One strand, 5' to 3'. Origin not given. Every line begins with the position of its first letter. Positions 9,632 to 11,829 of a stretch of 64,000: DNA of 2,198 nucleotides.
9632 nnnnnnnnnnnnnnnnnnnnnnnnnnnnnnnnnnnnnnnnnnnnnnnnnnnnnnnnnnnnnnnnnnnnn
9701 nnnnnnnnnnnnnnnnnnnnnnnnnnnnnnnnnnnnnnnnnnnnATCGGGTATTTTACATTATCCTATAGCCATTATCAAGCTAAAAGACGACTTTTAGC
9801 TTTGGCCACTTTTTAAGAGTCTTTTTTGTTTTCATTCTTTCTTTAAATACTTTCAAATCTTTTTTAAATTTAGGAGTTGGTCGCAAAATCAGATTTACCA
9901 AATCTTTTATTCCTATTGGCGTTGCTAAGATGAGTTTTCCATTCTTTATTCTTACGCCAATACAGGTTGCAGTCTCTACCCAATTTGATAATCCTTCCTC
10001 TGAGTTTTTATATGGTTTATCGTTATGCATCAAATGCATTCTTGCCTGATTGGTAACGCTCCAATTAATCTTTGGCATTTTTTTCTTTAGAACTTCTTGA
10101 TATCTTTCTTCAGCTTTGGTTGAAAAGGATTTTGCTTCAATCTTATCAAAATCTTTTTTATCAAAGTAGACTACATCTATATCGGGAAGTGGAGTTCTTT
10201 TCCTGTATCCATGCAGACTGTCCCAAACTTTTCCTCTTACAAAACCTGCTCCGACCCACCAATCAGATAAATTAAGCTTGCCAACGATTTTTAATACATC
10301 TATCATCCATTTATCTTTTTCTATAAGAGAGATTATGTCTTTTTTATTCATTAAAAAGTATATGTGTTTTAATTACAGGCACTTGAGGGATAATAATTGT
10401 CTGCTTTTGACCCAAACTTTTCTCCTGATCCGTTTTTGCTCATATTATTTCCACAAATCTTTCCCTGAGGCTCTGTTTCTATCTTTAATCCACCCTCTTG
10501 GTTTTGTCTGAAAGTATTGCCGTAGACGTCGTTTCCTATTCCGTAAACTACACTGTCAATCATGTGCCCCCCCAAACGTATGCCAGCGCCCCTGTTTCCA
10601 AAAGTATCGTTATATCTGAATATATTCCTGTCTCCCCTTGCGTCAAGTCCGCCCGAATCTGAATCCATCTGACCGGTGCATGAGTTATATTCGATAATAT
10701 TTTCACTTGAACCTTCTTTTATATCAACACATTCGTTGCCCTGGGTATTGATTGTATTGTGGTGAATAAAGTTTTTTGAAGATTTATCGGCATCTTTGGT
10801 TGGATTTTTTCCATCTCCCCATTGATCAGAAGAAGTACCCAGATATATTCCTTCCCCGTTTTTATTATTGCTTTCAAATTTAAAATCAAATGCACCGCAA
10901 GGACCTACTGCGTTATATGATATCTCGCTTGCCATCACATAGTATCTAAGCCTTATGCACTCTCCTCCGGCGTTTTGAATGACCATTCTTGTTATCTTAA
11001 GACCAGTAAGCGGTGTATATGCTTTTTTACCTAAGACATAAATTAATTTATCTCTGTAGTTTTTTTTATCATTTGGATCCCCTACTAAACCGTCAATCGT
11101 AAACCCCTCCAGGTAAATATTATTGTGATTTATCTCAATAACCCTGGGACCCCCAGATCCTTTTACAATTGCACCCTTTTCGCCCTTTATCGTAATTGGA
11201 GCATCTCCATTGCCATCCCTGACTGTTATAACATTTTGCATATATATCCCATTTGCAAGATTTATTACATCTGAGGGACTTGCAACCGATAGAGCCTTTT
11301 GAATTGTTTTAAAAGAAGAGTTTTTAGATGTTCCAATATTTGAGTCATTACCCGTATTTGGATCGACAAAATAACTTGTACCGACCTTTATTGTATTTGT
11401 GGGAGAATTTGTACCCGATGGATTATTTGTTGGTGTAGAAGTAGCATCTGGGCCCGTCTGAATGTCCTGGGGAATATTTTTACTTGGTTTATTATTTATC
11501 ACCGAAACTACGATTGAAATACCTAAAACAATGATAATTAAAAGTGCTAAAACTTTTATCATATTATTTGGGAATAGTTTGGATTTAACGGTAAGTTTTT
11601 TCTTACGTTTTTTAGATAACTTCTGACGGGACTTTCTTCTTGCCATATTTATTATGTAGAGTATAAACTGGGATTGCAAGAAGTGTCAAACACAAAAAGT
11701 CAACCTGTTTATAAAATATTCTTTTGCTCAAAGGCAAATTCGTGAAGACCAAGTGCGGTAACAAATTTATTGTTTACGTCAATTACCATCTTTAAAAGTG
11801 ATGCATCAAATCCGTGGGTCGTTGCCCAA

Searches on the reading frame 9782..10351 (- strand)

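Call 5: search_protein_families(library=pfam, proteins=[window:9782-10351:-], max_evalue=0.01)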
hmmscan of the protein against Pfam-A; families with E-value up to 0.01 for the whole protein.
window:9782-10351:- (189 aa): 1 family
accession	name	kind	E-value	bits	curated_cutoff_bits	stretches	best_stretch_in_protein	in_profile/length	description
PF06042.17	NTP_transf_6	-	5.4e-55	186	25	1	22-187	2-159/159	Nucleotidyltransferase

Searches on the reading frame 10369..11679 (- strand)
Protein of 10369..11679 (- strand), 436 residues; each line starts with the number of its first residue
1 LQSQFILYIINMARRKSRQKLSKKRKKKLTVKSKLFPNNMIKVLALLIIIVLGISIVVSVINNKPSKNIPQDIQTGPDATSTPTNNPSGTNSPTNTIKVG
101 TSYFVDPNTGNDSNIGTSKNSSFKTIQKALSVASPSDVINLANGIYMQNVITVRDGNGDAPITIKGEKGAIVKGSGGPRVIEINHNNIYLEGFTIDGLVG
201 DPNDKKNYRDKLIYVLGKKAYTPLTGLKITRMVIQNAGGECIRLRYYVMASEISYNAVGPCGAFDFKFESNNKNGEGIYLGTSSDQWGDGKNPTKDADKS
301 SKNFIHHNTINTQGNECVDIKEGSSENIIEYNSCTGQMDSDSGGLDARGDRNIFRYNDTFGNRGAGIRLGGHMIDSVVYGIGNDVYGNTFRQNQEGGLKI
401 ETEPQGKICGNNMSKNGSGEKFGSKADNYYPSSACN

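Call 5: search_protein_families(library=pfam, proteins=[window:10369-11679:-], max_evalue=0.01)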
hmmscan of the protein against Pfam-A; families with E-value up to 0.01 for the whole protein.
window:10369-11679:- (436 aa): 1 family
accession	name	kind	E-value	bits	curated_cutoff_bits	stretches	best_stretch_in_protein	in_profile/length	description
PF07602.17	DUF1565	-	0.00011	22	20.3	1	109-330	2-225/257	Protein of unknown function (DUF1565)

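Call 6: search_protein_families(library=ncbifam, proteins=[window:10369-11679:-], max_evalue=0.01)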
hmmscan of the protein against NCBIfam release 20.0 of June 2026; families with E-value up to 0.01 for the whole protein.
window:10369-11679:- (436 aa): 3 families
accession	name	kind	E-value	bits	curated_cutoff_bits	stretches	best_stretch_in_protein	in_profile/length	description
TIGR04247.1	NosD_copper_fam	subfamily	3.9e-09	35.6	300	1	126-199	1-68/377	nitrous oxide reductase family maturation protein NosD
NF047897.1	LctobiosidLnbX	equivalog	2.6e-07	28.9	2500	1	92-165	32-114/1498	lacto-N-biosidase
NF047854.1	LIC10774_subfam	equivalog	5e-07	29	380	1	84-150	43-107/358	LIC10774/LIC10365 family surface protein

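Call 39: search_solved_structures(query=window:10369-11679:-, max_evalue=1, show_alignments=0)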
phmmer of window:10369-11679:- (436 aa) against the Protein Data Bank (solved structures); distinct sequences matched with E-value up to 1: 13.
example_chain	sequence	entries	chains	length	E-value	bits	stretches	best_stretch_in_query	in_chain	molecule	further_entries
5gqc_A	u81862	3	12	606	1.3e-05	27.6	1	92-166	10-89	Lacto-N-biosidase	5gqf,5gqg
7v6m_A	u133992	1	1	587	0.00017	23.9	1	99-165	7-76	Fibronectin type III domain-containing protein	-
24mr_A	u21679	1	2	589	0.00023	23.5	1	100-166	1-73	Lacto-N-biosidase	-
7v6i_A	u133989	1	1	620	0.00038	22.8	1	94-166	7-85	Lacto-N-biosidase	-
3vst_A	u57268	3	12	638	0.05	15.8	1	108-178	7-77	Xylosidase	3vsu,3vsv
5ejh_A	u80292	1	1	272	0.051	15.8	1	151-212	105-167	NAD kinase 1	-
5ejf_A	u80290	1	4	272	0.056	15.6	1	151-212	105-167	NAD kinase 1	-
5eji_A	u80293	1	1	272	0.061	15.5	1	151-212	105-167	NAD kinase 1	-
2i2f_A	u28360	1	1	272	0.061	15.5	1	151-212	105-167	Probable inorganic polyphosphate/ATP-NAD kinase 1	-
5ejg_A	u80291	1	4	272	0.062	15.5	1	151-212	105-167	NAD kinase 1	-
2q5f_A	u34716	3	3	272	0.062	15.5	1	151-212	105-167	Probable inorganic polyphosphate/ATP-NAD kinase 1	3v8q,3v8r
2i1w_A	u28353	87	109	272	0.062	15.5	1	151-212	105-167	Probable inorganic polyphosphate/ATP-NAD kinase 1 | inorganic polyphosphate/ATP-NAD kinase 1 | NAD kinase 1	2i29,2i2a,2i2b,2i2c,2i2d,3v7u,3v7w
3kin_B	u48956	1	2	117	0.16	14.1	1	216-310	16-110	KINESIN HEAVY CHAIN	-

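Call 59: find_homologous_proteins(query=window:10369-11679:-, max_evalue=1e-8)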
Query window:10369-11679:- (436 aa): 850 proteins with E <= 1e-8 among 5563 candidates; the best 120 are listed.
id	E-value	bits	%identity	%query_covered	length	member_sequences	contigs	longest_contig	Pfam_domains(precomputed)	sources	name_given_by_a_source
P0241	3.4e-223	759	79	97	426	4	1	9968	-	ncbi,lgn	-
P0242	3.7e-218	743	79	92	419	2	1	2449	PF22842.4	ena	-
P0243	3.9e-218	743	77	97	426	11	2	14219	-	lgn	-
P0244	5.4e-201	686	72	97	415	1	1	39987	-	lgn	-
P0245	4.8e-194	663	72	86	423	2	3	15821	PF07602.18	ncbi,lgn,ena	ncbi:MAG: DUF1565 domain-containing protein [Patescibacteria group bacterium]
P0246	9.1e-194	662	71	97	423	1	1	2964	-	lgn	-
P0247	6.7e-192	656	100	67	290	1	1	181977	-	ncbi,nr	ncbi:MAG: hypothetical protein HY344_02230 [Candidatus Levybacteria bacterium]|nr:hypothetical prote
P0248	1.7e-191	655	74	91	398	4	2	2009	-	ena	-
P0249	1.0e-180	619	66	97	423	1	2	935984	-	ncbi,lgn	-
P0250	1.0e-173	596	69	83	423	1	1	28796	-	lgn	-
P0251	1.5e-160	553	63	91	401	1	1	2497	PF07602.18,PF22842.4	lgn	-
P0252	2.8e-126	440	57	82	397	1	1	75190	-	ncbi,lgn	-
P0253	3.1e-122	427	52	88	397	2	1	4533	PF13229.13,PF22842.4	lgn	-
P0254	9.6e-122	425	54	84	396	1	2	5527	PF22842.4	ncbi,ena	-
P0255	2.3e-120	421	57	81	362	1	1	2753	PF13229.13,PF22842.4,PF05048.20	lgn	-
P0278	3.5e-115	404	57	76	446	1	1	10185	PF13229.13,PF22842.4,PF14592.13,PF05048.20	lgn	-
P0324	9.9e-112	392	57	72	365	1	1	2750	PF14592.13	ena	-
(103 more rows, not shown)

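Call 60: search_protein_families(library=pfam, proteins=[P0278, P0253, P0324, window:10369-11679:-], max_evalue=1)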
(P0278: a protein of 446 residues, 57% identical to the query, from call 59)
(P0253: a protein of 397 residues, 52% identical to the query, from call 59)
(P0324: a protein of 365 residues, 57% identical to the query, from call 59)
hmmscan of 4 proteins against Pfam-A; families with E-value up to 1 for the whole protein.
P0278 (446 aa): 6 families
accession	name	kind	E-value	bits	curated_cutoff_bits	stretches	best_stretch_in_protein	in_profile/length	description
PF13229.12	Beta_helix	-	1.2e-09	38.5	25.9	2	309-429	28-142/158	Right handed beta helix region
PF05048.19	NosD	-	2.6e-08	34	23.6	2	308-430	42-154/212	Periplasmic copper-binding protein (NosD)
PF14592.12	Chondroitinas_B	-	2e-05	24.2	24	1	135-423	4-275/426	Chondroitinase B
PF07602.17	DUF1565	-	4e-05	23.5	20.3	1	121-409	2-234/257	Protein of unknown function (DUF1565)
PF13886.12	TM7S3_TM198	-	0.045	13.9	29.2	1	28-86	116-169/199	TM7S3/TM198-like domain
PF18916.5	Lycopene_cyc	-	0.046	14.7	27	1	29-94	11-72/92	Lycopene cyclase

P0253 (397 aa): 4 families
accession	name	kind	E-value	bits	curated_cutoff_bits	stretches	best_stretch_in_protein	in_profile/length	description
PF13229.12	Beta_helix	-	1.2e-05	25.4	25.9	1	262-378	30-139/158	Right handed beta helix region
PF05048.19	NosD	-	0.0032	17.4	23.6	1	263-379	68-175/212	Periplasmic copper-binding protein (NosD)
PF07602.17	DUF1565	-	0.0034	17.2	20.3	1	73-225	3-145/257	Protein of unknown function (DUF1565)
PF00997.23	Casein_kappa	-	0.73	10.3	25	0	41-85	108-152/160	Kappa casein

P0324 (365 aa): 2 families
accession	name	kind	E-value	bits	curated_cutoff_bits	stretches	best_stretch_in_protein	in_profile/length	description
PF14592.12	Chondroitinas_B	-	2.1e-05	24.1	24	1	52-130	1-80/426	Chondroitinase B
PF13229.12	Beta_helix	-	0.0012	19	25.9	1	184-348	12-141/158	Right handed beta helix region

window:10369-11679:- (436 aa): 4 families
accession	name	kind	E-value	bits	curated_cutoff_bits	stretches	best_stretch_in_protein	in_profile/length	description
PF07602.17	DUF1565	-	0.00011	22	20.3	1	109-330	2-225/257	Protein of unknown function (DUF1565)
PF13631.11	Cytochrom_B_N_2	-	0.15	12.4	27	1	13-65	114-165/169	Cytochrome b(N-terminal)/b6/petB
PF00324.27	AA_permease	-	0.16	11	24.6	1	5-68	371-434/470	Amino acid permease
PF04277.18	OAD_gamma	-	0.35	12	27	1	40-85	11-56/76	Oxaloacetate decarboxylase, gamma chain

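Call 72: predict_structure(alignment_id=A2)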
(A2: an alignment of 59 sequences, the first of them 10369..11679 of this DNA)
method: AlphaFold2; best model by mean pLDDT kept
length: 436 residues; sequences in the alignment: 59
mean_pLDDT: 89.3   pTM: 0.78
mean pLDDT of the five models: 89.3, 89.0, 88.9, 88.4, 88.1
residues with pLDDT >= 90: 343; 70-90: 22; 50-70: 43; < 50: 28
segments of 3 or more residues with pLDDT < 50: 32-35, 70-92
pLDDT, mean of each block of 10 residues (from residue 1): 64 58 53 56 91 93 63 42 45 66 98 98 99 98 98 98 98 96 98 98 97 97 98 98 97 98 94 94 96 96 99 97 98 96 94 99 97 96 98 97 98 94 96 95
secondary structure, 60 per line:
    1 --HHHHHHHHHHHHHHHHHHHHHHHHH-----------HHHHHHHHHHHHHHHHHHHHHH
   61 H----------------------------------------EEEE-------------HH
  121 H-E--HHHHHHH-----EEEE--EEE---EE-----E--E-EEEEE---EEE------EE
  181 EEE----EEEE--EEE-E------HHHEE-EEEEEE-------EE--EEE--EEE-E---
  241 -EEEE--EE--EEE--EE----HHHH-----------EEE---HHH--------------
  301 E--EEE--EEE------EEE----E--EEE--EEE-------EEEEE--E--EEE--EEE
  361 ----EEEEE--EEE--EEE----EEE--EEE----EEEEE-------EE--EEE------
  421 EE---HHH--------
elements in order: H3-27 H39-61 E102-105 H126-132 E138-141 E144-146 E162-166 E170-172 E179-183 E188-191 E194-196 E211-216 E228-230 E233-235 E242-245 E252-254 H263-266 E278-280 E304-306 E309-311 E318-320 E328-330 E333-335 E343-347 E353-355 E358-360 E365-369 E372-374 E377-379 E384-386 E389-391 E396-400 E412-414

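Call 74: fold_search(model_id=the predicted structure, library=pdb)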
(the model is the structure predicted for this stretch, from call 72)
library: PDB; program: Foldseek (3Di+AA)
matches with E <= 10: 446; with E <= 0.001: 87
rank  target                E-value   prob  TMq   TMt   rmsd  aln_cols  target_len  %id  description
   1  6kfn                  9.2e-11  1.00  0.53  0.76   3.5       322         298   18  Crystal structure of alginate lyase from Paenibacillus sp. str. FPU-7 (released 2019-10-30)
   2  7v6i_A                1.3e-08  1.00  0.46  0.35   7.3       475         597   13  Crystal structure of lacto-N-biosidase BsaX from Bifidobacterium saguini, lacto-N-biose complex (released 2022-02-09)
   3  5gqc_A                1.8e-07  1.00  0.49  0.38   7.6       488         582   14  Crystal structure of lacto-N-biosidase LnbX from Bifidobacterium longum subsp. longum, ligand-free form (released 2017-04-19)
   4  5gqc_D                2.3e-07  1.00  0.51  0.39   7.0       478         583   15  Crystal structure of lacto-N-biosidase LnbX from Bifidobacterium longum subsp. longum, ligand-free form (released 2017-04-19)
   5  6kqs_A                3.6e-07  1.00  0.51  0.37   7.1       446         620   12  Crystal Structure of GH136 lacto-N-biosidase from Eubacterium ramulus - selenomethionine derivative (released 2020-06-10)
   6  7o78_B                4.6e-07  1.00  0.41  0.37   8.2       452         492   13  Structure of the PL6 family chondroitinase B from Pseudopedobacter saltans, Pedsa3807 (released 2021-07-28)
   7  7v6m_A                6.9e-07  1.00  0.48  0.38   7.4       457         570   15  Crystal structure of lacto-N-biosidase TnX from Tynzenella nexilis, lacto-N-biose complex (released 2022-02-09)
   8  6kqt_A                6.9e-07  1.00  0.35  0.27   9.3       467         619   12  Crystal Structure of GH136 lacto-N-biosidase from Eubacterium ramulus - native protein (released 2020-06-10)
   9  1ru4                  1.4e-06  1.00  0.51  0.55   5.7       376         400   13  Crystal structure of pectate lyase Pel9A (released 2004-04-13)
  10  7o78_A                3.9e-06  1.00  0.38  0.34  10.0       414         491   14  Structure of the PL6 family chondroitinase B from Pseudopedobacter saltans, Pedsa3807 (released 2021-07-28)
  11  8ikw_B                4.4e-06  1.00  0.37  0.45   9.6       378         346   15  A complex structure of PGIP-PG (released 2024-02-07)
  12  5zkw_F                1.2e-05  1.00  0.39  0.40   9.8       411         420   14  Crystal structure of DFA-IIIase from Arthrobacter chlorophenolicus A6 in complex with GF2 (released 2018-12-19)
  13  5zkw_A                1.3e-05  1.00  0.42  0.43   7.6       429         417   14  Crystal structure of DFA-IIIase from Arthrobacter chlorophenolicus A6 in complex with GF2 (released 2018-12-19)
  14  7o7a_A                1.5e-05  1.00  0.34  0.36   8.6       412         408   15  Structure of the PL6 family alginate lyase Pedsa0632 from Pseudopedobacter saltans (released 2021-07-28)
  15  9ozl_C                1.7e-05  1.00  0.34  0.41  10.4       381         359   12  Crystal structure of the polysaccharide lyase RbmB from Vibrio cholerae (released 2026-03-11)
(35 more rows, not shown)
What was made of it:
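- On PL31 alginate lyase (neighbour 10369..11679): Foldseek E 9e-11, TMt 0.76, rmsd 3.5 A (call 74).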

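Call 75: search_solved_structures(query=A2, max_evalue=1, show_alignments=2)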
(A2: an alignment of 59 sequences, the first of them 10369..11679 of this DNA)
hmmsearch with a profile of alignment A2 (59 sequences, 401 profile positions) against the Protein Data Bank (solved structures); distinct sequences matched with E-value up to 1: 15.
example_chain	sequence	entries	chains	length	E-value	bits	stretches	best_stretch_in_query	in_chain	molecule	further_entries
3vst_A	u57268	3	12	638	3e-08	36.3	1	71-145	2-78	Xylosidase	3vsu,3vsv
6kfn_A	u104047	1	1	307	3.4e-08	36.1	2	91-164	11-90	alginate lyase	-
7v6i_A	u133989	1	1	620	1.2e-06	30.9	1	59-133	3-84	Lacto-N-biosidase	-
5gqc_A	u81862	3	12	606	5.2e-06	28.9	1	59-135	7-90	Lacto-N-biosidase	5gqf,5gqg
5olq_A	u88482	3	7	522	0.00011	24.6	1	69-115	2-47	Rhamnogalacturonan lyase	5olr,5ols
7dmk_A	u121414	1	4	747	0.0021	20.3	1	90-147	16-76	BcAlyPL6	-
6kqs_A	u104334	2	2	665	0.0036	19.5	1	40-133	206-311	lacto-N-biosidase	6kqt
9rkv_M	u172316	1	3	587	0.0044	19.2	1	76-126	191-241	Putative tail fiber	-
8fqc_P1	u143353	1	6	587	0.011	17.9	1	73-125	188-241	Tail Spike protein, gp124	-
1dbg_A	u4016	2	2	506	0.013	17.7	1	90-160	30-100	CHONDROITINASE B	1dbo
1ofl_A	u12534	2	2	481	0.019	17.1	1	91-160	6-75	CHONDROITINASE B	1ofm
4nk8_A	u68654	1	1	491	0.4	12.8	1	312-391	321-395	Poly(beta-D-mannuronate) C5 epimerase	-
4ozy_A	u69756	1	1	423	0.74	11.9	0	312-391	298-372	Poly(beta-D-mannuronate) C5 epimerase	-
4ozz_A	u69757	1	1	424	0.74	11.9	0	312-391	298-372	Poly(beta-D-mannuronate) C5 epimerase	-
4nk6_A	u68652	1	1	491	0.9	11.6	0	312-391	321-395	Poly(beta-D-mannuronate) C5 epimerase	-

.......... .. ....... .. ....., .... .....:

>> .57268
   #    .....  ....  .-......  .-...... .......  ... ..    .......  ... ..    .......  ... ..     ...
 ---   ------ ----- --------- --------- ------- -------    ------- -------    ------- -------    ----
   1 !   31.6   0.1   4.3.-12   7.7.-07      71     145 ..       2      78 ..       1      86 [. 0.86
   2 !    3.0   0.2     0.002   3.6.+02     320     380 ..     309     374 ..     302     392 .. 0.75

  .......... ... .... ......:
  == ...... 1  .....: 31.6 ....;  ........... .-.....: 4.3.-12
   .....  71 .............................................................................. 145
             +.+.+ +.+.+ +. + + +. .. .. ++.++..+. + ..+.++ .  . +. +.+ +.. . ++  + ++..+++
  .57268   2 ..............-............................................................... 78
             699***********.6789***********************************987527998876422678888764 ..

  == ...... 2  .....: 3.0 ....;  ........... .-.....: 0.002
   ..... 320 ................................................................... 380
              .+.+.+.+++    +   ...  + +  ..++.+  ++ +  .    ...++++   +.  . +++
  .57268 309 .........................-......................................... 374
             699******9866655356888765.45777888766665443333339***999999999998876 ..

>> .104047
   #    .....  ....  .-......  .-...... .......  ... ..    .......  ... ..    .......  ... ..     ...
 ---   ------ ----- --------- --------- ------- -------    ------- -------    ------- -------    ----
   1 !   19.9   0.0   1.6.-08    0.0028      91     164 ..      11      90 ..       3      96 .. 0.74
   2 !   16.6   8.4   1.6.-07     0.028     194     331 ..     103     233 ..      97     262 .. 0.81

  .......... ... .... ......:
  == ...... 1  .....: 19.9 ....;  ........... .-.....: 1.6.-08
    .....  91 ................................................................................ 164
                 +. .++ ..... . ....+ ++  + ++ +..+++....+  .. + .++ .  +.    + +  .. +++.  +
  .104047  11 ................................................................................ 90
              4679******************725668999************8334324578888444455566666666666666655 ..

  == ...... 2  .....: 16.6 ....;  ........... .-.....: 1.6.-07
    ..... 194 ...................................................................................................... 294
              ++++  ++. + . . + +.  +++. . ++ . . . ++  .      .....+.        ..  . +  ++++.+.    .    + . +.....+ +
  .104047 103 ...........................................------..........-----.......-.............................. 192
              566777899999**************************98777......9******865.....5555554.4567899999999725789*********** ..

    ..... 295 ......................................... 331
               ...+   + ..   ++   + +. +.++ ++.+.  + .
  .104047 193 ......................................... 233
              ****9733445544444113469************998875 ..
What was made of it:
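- On PL31 alginate lyase (neighbour 10369..11679): Profile hit E 3.4e-8 with shared GEGIY(I/V)G and DIKEG segments (call 75).
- A separate lyase-like protein is already encoded in the cassette (calls 74, 75).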
